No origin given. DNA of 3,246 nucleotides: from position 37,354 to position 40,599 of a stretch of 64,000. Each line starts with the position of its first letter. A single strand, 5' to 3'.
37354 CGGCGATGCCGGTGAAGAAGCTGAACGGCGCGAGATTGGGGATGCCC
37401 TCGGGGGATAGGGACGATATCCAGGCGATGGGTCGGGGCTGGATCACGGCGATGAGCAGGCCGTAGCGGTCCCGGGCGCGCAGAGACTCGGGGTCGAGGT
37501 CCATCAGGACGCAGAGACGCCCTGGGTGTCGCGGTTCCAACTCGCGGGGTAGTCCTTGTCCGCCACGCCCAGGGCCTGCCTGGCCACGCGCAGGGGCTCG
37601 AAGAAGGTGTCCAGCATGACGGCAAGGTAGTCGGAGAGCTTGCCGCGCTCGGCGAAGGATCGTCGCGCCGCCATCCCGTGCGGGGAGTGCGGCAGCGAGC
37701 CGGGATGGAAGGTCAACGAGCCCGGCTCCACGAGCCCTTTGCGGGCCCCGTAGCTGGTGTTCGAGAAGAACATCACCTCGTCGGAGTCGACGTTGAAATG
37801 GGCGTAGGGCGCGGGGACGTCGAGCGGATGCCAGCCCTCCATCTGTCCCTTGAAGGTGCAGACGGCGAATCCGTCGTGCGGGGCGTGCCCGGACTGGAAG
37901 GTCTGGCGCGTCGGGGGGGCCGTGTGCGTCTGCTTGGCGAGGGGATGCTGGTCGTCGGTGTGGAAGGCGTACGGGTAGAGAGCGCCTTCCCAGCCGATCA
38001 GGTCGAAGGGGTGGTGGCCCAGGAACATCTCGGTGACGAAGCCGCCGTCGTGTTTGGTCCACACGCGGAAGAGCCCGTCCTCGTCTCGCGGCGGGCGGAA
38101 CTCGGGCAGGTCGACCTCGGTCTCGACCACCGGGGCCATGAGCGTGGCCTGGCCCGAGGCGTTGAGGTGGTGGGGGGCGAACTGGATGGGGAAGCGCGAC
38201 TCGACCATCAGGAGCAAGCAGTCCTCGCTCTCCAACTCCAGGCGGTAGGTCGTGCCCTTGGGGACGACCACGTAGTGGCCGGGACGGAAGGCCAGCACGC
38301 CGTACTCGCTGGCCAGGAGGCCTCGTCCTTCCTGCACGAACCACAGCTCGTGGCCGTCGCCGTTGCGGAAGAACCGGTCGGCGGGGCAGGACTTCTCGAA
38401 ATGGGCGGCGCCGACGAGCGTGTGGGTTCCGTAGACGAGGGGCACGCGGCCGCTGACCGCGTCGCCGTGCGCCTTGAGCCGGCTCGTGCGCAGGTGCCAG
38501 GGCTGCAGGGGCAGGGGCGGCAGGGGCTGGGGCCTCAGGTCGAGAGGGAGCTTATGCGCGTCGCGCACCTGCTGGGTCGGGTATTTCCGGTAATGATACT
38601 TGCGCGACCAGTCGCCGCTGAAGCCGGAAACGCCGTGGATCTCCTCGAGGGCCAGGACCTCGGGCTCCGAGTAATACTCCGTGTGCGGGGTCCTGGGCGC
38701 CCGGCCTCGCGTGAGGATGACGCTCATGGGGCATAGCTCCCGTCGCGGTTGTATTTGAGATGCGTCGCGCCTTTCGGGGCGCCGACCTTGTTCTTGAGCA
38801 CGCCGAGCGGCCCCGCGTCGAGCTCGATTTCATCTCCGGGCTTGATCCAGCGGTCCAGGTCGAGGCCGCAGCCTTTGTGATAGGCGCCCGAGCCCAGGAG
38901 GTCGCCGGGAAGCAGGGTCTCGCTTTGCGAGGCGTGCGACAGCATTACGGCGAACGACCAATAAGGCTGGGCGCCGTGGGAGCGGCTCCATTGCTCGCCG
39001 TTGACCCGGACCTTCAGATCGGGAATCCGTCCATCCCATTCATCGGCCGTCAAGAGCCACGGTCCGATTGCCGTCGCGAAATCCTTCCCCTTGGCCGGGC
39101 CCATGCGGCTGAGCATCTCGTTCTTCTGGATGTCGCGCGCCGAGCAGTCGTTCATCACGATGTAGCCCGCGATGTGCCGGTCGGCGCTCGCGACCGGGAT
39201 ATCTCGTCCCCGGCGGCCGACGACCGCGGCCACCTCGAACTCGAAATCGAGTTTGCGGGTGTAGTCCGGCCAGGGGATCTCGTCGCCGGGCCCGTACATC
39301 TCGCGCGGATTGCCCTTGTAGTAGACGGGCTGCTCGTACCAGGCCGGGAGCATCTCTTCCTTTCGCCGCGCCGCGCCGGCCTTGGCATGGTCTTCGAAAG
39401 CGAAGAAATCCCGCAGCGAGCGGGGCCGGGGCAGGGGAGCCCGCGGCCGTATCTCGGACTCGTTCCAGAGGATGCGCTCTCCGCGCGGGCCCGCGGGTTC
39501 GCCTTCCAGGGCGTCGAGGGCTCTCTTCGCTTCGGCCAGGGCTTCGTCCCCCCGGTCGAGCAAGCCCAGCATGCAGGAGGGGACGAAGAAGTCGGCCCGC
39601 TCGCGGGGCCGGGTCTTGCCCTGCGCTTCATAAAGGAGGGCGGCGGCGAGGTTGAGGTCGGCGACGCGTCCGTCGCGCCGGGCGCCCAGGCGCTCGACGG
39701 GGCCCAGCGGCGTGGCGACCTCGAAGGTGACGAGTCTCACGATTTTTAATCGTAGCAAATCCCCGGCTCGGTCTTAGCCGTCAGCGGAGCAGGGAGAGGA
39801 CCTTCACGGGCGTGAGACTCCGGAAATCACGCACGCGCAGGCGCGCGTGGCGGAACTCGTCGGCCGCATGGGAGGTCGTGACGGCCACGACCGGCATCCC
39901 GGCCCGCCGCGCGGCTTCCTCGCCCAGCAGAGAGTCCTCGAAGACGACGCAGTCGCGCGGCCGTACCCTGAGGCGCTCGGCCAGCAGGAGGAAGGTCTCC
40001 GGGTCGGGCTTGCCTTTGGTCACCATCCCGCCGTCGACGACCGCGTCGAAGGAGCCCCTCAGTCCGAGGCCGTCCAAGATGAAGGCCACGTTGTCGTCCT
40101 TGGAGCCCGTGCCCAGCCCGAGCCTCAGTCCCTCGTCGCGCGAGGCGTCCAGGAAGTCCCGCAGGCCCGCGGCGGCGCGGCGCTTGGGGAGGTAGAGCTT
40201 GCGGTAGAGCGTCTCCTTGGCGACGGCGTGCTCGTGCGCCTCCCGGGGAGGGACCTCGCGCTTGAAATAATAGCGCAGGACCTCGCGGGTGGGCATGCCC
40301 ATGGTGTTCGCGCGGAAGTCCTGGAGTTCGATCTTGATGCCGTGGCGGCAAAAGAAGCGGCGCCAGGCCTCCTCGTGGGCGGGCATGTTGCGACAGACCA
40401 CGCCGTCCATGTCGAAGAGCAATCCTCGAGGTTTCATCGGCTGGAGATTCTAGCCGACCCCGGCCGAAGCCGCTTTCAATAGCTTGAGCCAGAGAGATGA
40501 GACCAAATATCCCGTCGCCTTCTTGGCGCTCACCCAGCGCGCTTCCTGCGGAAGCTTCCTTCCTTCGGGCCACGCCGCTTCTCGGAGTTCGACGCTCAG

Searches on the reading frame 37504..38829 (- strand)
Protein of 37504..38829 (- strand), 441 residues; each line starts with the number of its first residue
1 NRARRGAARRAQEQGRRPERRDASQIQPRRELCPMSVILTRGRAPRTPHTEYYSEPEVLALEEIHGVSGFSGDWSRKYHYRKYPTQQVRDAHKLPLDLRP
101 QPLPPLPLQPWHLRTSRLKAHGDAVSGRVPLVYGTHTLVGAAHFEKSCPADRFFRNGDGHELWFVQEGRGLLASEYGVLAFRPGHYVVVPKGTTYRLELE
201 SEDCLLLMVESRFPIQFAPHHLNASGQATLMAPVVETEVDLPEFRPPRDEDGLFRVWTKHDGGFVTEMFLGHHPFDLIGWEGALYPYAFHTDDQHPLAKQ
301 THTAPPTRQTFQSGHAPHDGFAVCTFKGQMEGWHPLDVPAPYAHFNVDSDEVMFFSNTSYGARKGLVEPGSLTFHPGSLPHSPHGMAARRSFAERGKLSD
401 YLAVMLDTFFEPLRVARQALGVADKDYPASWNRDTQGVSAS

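Call 34: search_protein_families(library=pfam, proteins=[window:37504-38829:-], max_evalue=0.001)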
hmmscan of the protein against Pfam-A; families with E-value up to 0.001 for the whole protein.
window:37504-38829:- (441 aa): 1 family
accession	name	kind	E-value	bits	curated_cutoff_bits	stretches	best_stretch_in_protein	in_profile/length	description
PF20510.4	HgmA_N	-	4e-10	39.9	20.2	1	150-289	137-271/273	Homogentisate 1,2-dioxygenase N-terminal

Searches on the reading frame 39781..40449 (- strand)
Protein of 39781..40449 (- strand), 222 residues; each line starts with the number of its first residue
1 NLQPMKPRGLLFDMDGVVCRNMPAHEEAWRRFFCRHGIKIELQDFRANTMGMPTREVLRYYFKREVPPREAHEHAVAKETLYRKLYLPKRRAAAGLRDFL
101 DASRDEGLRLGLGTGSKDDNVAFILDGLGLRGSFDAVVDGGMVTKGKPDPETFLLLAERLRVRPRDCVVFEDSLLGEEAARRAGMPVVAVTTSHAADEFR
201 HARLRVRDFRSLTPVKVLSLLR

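Call 34: search_protein_families(library=pfam, proteins=[window:39781-40449:-], max_evalue=0.001)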
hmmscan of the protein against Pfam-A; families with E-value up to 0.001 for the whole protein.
window:39781-40449:- (222 aa): 4 families
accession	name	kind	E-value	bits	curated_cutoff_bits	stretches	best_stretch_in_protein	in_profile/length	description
PF00702.32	Hydrolase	-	8.8e-27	95.2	26.4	1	8-184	2-191/191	haloacid dehalogenase-like hydrolase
PF13419.12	HAD_2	-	1.4e-21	77.8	23.8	1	10-190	1-178/178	Haloacid dehalogenase-like hydrolase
PF13242.12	Hydrolase_like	-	5.4e-05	23.5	22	1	146-194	3-52/75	HAD-hyrolase-like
PF12710.13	HAD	-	0.0002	22.3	27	1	11-143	2-133/189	haloacid dehalogenase-like hydrolase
